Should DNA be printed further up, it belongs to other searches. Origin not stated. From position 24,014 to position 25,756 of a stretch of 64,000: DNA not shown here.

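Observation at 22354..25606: GcvH-like lipoyl-carrier protein co-operonic with a GlcD-like FAD oxidase and a GlcF/HdrD-like CCG iron-sulfur protein: a candidate lipoyl-protein-linked oxidoreductase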

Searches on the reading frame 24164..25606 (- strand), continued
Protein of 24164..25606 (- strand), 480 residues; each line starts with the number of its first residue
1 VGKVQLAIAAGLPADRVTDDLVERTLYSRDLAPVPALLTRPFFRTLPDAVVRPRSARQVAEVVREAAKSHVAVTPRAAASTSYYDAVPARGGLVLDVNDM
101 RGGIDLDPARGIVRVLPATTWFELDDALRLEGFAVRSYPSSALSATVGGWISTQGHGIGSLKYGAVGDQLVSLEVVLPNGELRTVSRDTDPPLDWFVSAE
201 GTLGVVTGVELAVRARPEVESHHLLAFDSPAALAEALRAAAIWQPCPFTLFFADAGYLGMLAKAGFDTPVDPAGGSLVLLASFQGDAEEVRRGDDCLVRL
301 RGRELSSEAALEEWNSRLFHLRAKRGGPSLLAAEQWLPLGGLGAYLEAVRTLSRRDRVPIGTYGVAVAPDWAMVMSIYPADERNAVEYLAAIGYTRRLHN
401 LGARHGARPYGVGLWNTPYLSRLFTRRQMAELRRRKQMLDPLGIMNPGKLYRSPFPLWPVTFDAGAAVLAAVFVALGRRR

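Call 79: fold_search(model_id=the predicted structure, library=pdb)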
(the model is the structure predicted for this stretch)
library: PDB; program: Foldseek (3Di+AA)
matches with E <= 10: 492; with E <= 0.001: 314
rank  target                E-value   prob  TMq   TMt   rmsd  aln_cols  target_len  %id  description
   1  9qit_A                1.0e-25  1.00  0.78  0.82   3.8       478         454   26  Crystal structure of a D-lactate dehydrogenase in complex with D-lactate from Porcellio dilatatus (released 2025-12-03)
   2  8jde                  1.2e-25  1.00  0.78  0.82   3.5       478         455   21  Crystal structure of mLDHD in complex with D-lactate (released 2023-10-18)
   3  8jdt                  2.1e-25  1.00  0.78  0.82   3.5       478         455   21  Crystal structure of mLDHD in complex with 2-ketobutanoic acid (released 2023-10-18)
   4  8jdv                  2.1e-25  1.00  0.76  0.80   4.1       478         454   22  Crystal structure of mLDHD in complex with 2-ketohexanoic acid (released 2023-10-18)
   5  8jds                  2.4e-25  1.00  0.79  0.83   3.5       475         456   21  Crystal structure of mLDHD in complex with Pyruvate (released 2023-10-18)
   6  8jdx                  2.4e-25  1.00  0.78  0.82   3.5       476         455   21  Crystal structure of mLDHD in complex with 2-ketoisovaleric acid (released 2023-10-18)
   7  8jdy                  3.7e-25  1.00  0.78  0.82   3.7       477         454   21  Crystal structure of mLDHD in complex with 2-ketoisocaproic acid (released 2023-10-18)
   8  8jdu                  3.9e-25  1.00  0.77  0.81   3.9       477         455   21  Crystal structure of mLDHD in complex with 2-ketovaleric acid (released 2023-10-18)
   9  8jdb                  4.1e-25  1.00  0.78  0.82   3.7       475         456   22  Crystal structure of H405A mLDHD in complex with D-2-hydroxyoctanoic acid (released 2023-10-18)
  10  9qit_B                4.8e-25  1.00  0.76  0.80   3.9       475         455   26  Crystal structure of a D-lactate dehydrogenase in complex with D-lactate from Porcellio dilatatus (released 2025-12-03)
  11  8jdp                  5.4e-25  1.00  0.79  0.83   3.4       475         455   21  Crystal structure of H405A mLDHD in complex with D-2-hydroxyisovaleric acid (released 2023-10-18)
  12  5ae3_A                7.0e-25  1.00  0.75  0.68   4.7       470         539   21  Ether Lipid-Generating Enzyme AGPS in complex with antimycin A (released 2015-09-09)
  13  9qit_E                1.0e-24  1.00  0.77  0.81   3.8       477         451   27  Crystal structure of a D-lactate dehydrogenase in complex with D-lactate from Porcellio dilatatus (released 2025-12-03)
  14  8jdc                  1.4e-24  1.00  0.79  0.83   3.5       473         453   22  Crystal structure of mLDHD in apo form (released 2023-10-18)
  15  9qgz_C                3.1e-24  1.00  0.74  0.79   3.9       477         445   26  Crystal structure of a D-lactate dehydrogenase from Porcellio dilatatus (released 2025-12-03)
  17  9qit_H                5.9e-24  1.00  0.77  0.83   3.6       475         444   26  Crystal structure of a D-lactate dehydrogenase in complex with D-lactate from Porcellio dilatatus (released 2025-12-03)
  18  9qit_D                6.6e-24  1.00  0.78  0.82   3.7       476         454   27  Crystal structure of a D-lactate dehydrogenase in complex with D-lactate from Porcellio dilatatus (released 2025-12-03)
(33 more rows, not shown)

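Call 83: find_related_loci(query=A5, collection=metagenome_contigs, flank=10000)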
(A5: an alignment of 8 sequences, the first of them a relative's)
Query A5 (404 aa) in metagenome_contigs; peptide patterns used: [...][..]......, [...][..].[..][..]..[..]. (x = any residue, [..] = any of these).
600 stretches matched a pattern (row limit reached: there are more); 577 encode a relative of the query (tblastn E <= 1e-3); the best 80 are kept; 80 distinct loci.
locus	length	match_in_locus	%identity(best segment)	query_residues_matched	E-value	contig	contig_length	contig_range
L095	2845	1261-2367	45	17-389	2e-112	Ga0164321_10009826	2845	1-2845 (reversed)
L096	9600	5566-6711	44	1-389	2e-108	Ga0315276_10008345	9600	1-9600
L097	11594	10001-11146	45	1-389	6e-108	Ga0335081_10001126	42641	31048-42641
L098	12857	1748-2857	45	17-389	2e-107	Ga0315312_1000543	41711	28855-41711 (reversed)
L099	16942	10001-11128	45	15-387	3e-107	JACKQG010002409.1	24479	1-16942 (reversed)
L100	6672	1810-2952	44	1-388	3e-107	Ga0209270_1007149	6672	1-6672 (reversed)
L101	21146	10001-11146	43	1-389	1e-106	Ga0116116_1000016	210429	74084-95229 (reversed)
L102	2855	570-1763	43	17-397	1e-109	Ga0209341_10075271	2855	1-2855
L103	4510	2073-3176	44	17-387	1e-106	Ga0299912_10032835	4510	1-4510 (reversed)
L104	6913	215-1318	43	17-387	6e-104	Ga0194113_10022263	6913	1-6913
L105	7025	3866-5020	42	1-392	1e-103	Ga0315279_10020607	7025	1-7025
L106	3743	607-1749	44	7-385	9e-105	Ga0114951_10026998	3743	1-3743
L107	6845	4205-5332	46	8-385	2e-103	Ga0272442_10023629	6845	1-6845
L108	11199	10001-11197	44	1-386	4e-103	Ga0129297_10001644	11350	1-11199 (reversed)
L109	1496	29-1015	47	67-396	3e-111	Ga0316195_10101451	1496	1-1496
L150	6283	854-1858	40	72-383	2e-78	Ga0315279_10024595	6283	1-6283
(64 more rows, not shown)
